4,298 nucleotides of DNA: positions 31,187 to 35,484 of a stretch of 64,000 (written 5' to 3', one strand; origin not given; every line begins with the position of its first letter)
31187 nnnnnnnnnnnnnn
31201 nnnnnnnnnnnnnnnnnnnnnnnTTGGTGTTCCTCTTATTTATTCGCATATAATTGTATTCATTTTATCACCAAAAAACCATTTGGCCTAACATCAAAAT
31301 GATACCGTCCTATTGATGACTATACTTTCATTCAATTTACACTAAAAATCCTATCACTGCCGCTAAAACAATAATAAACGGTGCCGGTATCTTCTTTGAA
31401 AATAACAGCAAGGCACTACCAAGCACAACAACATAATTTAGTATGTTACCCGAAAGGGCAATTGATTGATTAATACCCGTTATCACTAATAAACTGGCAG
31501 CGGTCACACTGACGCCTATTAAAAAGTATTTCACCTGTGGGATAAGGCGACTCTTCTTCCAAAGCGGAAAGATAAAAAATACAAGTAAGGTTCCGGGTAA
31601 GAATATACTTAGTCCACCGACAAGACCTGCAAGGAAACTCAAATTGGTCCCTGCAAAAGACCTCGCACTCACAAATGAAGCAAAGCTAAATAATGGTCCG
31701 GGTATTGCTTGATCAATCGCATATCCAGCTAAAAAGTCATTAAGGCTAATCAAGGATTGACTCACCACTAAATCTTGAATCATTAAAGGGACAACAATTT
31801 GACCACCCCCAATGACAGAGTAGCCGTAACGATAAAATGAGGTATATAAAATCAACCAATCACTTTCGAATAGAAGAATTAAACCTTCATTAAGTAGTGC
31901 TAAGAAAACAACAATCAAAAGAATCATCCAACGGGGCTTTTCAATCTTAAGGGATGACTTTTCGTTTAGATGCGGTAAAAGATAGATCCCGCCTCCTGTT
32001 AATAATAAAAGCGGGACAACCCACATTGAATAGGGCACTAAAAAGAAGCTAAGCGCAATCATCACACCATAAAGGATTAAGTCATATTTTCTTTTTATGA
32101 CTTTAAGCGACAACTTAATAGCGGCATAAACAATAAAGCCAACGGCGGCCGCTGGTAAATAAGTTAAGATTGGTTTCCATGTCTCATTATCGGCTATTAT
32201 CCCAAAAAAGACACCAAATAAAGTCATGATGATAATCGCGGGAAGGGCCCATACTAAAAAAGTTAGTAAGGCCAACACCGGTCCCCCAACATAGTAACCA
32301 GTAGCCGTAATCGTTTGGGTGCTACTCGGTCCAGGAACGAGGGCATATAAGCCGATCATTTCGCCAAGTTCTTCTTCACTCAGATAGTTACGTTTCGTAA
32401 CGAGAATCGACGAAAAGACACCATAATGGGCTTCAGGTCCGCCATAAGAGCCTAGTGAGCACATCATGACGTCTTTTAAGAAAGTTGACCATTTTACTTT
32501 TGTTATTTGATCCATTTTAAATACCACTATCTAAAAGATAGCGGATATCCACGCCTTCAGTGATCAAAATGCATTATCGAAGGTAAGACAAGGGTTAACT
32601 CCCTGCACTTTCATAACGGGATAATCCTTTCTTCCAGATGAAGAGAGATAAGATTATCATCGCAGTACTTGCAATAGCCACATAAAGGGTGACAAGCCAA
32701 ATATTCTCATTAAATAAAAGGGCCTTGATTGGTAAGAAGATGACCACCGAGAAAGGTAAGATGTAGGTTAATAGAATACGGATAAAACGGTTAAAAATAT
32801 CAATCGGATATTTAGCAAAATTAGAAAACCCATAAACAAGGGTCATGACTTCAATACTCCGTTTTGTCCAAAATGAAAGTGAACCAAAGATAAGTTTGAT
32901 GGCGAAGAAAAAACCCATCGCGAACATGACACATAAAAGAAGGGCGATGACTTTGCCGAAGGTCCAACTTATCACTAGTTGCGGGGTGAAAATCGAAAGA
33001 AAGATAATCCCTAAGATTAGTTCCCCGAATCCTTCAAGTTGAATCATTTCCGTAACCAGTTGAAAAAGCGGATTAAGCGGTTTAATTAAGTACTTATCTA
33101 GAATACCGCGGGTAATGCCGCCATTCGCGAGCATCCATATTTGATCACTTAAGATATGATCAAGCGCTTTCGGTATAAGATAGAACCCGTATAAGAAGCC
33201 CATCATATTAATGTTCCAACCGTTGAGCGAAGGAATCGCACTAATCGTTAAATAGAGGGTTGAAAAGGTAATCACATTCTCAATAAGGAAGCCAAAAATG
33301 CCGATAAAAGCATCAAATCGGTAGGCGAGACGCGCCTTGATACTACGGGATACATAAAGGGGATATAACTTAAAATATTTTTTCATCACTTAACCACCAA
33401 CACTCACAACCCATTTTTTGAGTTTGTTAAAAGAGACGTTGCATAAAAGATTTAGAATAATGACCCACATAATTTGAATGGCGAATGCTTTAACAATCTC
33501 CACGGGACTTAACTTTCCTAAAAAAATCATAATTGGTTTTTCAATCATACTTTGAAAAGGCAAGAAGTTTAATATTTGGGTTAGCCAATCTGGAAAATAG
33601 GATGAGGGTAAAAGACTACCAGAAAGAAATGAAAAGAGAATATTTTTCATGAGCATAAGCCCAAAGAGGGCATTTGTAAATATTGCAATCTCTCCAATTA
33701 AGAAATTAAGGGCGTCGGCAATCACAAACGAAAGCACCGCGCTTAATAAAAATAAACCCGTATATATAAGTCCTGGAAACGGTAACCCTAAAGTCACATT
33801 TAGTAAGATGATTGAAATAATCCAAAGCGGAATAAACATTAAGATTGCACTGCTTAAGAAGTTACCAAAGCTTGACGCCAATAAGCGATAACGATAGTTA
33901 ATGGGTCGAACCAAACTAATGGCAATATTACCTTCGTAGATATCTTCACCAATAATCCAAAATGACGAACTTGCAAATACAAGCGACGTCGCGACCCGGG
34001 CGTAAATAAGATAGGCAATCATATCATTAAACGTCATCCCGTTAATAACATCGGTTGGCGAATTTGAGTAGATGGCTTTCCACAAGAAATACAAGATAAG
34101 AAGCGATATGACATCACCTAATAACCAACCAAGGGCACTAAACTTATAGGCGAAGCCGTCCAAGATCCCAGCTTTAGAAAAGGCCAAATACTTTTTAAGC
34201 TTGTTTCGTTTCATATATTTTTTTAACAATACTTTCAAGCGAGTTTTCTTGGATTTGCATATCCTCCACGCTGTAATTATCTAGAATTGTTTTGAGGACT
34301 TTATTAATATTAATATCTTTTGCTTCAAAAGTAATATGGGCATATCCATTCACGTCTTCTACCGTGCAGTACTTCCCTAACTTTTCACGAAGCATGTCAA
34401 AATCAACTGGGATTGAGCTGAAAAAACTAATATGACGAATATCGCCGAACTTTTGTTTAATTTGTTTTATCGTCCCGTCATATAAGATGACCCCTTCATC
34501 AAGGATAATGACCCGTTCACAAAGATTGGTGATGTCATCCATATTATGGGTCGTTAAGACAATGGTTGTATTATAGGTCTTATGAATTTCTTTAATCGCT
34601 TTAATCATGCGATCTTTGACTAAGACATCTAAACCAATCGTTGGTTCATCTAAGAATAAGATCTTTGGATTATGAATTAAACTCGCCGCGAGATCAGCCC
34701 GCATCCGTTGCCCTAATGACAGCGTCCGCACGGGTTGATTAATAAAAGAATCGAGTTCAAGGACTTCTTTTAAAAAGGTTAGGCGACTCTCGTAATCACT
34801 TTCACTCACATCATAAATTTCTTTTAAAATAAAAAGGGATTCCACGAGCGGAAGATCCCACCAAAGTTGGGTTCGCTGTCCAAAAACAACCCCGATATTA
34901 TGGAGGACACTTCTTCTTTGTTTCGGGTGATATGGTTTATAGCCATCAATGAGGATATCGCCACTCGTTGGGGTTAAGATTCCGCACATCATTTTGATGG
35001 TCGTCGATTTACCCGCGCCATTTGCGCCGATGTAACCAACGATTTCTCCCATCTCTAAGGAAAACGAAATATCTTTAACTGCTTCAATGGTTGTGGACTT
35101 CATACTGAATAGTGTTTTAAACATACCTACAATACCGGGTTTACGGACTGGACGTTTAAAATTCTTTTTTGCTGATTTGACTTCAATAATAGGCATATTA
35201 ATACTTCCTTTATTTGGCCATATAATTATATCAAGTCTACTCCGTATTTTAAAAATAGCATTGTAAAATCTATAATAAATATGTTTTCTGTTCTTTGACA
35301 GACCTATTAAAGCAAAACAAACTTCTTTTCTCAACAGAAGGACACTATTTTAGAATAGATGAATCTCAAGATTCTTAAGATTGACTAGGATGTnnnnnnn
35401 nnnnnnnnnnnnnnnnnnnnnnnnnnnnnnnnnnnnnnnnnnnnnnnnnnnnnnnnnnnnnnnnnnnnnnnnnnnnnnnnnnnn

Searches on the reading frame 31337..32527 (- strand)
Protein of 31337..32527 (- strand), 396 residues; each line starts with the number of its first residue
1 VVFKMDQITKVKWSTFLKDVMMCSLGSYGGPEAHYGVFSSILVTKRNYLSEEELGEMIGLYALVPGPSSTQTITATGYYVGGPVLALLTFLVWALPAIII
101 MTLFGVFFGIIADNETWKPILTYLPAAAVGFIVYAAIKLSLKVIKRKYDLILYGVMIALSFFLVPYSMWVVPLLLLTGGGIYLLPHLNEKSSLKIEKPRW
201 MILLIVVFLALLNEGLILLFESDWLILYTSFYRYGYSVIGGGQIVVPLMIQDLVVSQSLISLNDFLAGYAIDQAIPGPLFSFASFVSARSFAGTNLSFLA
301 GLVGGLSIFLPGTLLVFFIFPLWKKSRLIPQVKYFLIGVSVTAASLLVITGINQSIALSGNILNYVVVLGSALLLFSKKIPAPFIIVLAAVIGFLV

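Call 16: search_protein_families(library=pfam, proteins=[window:31337-32527:-], max_evalue=0.001)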
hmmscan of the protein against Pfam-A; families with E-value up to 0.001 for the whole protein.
window:31337-32527:- (396 aa): 1 family
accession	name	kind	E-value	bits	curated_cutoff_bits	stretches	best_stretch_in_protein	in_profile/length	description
PF02417.20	Chromate_transp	-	1.1e-49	169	28.6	2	20-178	7-161/166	Chromate transporter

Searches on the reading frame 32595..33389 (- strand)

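Call 16: search_protein_families(library=pfam, proteins=[window:32595-33389:-], max_evalue=0.001)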
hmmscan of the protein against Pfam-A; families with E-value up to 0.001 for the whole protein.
window:32595-33389:- (264 aa): 1 family
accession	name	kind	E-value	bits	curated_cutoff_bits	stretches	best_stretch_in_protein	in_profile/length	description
PF06182.17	ABC2_membrane_6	-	1.9e-51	175.5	22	1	36-263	2-229/229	ABC-2 family transporter protein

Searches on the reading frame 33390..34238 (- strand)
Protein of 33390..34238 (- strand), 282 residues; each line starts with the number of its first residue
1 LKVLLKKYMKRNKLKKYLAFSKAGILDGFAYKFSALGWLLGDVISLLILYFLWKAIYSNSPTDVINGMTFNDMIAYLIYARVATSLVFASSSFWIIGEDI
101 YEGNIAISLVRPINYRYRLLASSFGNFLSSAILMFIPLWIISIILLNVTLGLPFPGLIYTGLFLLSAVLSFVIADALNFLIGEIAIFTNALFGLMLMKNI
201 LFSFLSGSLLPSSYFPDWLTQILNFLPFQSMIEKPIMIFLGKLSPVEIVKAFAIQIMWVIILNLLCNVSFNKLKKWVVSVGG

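Call 16: search_protein_families(library=pfam, proteins=[window:33390-34238:-], max_evalue=0.001)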
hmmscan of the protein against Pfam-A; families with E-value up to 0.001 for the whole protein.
window:33390-34238:- (282 aa): 1 family
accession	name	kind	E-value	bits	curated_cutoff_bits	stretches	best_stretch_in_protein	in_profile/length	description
PF06182.17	ABC2_membrane_6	-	1.3e-16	61.5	22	1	45-272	3-220/229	ABC-2 family transporter protein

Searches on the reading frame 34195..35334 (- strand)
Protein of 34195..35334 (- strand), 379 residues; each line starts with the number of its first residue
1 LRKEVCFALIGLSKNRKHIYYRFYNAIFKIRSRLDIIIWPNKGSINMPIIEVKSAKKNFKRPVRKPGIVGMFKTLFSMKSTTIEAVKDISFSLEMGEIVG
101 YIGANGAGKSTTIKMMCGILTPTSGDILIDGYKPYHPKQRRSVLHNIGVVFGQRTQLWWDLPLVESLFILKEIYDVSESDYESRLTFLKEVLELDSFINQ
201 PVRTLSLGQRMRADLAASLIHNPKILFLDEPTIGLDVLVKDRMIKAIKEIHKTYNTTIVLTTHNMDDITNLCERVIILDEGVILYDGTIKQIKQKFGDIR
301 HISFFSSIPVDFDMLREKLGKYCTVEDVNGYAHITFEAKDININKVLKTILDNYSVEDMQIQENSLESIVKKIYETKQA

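Call 17: search_protein_families(library=pfam, proteins=[window:34195-35334:-], max_evalue=0.001)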
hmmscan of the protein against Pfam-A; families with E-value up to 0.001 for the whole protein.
window:34195-35334:- (379 aa): 4 families
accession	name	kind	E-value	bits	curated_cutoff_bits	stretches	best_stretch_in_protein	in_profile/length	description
PF00005.33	ABC_tran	-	5.6e-29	101.9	25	1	86-232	1-136/137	ABC transporter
PF13304.12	AAA_21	-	2.2e-09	38.2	27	1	199-264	232-299/304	AAA domain, putative AbiEii toxin, Type IV TA system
PF13732.12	DrrA1-3_C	-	8.5e-05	23.6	27.4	1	287-369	1-76/81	ATP-binding protein DrrA1-3-like, C-terminal domain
PF13175.12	AAA_15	-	0.00047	20.3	32.1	0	220-264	326-370/374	AAA ATPase domain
